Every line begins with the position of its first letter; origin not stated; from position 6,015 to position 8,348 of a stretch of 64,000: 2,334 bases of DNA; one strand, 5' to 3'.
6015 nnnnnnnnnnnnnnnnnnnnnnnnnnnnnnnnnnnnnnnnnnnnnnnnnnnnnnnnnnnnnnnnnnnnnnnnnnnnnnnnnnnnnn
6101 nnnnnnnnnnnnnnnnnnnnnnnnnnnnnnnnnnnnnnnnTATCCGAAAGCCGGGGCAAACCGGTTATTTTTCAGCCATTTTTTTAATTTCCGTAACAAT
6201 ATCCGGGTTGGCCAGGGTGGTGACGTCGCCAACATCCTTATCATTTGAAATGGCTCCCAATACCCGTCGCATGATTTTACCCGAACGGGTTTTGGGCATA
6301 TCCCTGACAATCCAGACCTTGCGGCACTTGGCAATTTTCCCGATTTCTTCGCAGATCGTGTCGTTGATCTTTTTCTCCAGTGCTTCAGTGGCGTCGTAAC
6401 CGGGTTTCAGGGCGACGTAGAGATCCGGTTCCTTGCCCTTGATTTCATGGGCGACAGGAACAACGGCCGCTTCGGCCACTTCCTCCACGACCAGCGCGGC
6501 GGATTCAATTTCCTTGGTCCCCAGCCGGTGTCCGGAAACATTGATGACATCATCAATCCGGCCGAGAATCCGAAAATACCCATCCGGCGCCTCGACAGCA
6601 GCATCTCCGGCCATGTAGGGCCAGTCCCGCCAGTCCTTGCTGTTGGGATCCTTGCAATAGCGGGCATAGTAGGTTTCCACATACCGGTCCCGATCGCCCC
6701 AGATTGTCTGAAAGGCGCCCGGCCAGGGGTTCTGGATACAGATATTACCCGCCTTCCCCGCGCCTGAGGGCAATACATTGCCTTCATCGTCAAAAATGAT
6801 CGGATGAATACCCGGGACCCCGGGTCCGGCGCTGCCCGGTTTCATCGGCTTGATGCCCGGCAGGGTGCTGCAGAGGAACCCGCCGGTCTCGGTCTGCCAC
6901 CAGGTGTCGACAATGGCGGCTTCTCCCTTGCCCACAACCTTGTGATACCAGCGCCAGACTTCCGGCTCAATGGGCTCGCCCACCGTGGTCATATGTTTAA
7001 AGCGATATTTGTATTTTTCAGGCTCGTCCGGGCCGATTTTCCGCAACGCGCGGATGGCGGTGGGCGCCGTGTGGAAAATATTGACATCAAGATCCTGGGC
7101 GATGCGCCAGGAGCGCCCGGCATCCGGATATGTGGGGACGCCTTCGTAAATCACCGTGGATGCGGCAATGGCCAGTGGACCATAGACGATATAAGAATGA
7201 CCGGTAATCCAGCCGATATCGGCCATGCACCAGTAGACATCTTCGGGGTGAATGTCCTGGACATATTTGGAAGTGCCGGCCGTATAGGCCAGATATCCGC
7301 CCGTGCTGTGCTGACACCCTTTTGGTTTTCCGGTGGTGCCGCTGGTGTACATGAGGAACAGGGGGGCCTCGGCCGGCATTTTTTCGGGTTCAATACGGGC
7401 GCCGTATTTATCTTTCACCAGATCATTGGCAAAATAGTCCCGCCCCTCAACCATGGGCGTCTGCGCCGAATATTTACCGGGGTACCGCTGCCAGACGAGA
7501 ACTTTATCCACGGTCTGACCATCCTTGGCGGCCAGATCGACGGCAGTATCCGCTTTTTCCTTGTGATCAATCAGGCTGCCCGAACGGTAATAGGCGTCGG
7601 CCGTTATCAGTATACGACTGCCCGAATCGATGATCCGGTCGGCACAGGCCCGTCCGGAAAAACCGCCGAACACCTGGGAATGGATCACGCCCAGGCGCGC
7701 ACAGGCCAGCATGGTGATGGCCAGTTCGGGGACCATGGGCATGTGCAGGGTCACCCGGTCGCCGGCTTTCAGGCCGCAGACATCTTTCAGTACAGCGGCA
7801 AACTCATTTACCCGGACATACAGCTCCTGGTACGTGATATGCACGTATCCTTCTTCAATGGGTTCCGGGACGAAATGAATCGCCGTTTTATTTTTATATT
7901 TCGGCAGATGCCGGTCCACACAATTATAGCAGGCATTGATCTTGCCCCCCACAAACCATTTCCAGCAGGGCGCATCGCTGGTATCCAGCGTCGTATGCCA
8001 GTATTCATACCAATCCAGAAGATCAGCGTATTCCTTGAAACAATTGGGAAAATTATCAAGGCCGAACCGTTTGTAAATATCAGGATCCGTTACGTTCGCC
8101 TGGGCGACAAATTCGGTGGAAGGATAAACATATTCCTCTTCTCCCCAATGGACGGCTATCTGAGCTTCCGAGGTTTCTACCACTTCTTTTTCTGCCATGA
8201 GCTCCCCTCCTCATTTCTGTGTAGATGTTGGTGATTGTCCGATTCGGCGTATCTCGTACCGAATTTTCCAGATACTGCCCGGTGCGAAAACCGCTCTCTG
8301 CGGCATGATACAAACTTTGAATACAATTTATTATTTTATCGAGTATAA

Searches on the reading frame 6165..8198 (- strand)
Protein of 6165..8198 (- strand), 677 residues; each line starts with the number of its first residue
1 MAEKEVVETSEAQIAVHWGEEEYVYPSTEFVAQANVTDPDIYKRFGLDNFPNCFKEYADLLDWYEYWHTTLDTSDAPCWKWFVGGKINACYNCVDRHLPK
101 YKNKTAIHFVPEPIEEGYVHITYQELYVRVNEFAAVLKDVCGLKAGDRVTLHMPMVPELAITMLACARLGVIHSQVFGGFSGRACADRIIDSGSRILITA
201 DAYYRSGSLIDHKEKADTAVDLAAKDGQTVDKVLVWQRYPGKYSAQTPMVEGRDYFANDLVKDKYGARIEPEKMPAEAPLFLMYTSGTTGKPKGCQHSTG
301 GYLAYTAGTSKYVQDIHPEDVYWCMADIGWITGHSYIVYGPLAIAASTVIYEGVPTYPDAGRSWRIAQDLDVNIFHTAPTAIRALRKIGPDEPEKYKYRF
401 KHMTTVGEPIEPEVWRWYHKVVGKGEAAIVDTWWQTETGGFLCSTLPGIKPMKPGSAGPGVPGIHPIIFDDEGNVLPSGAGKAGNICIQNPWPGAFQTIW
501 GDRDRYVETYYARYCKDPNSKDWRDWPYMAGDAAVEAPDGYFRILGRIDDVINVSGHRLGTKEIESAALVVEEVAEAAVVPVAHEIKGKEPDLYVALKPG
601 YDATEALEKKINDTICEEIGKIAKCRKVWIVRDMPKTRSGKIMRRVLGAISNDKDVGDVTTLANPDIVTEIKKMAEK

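Call 29: search_protein_families(library=pfam, proteins=[window:6165-8198:-], max_evalue=0.00001)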
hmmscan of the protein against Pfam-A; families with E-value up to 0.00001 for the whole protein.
window:6165-8198:- (677 aa): 3 families
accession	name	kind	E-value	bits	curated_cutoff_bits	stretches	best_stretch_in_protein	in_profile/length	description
PF00501.34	AMP-binding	-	7.3e-77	259.2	29.9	1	96-492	3-378/384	AMP-binding enzyme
PF13193.12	AMP-binding_C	-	5.3e-19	69.4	24.5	1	563-641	1-76/76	AMP-binding enzyme C-terminal domain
PF16177.11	ACAS_N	-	5.2e-13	49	27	1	49-93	11-55/55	Acetyl-coenzyme A synthetase N-terminus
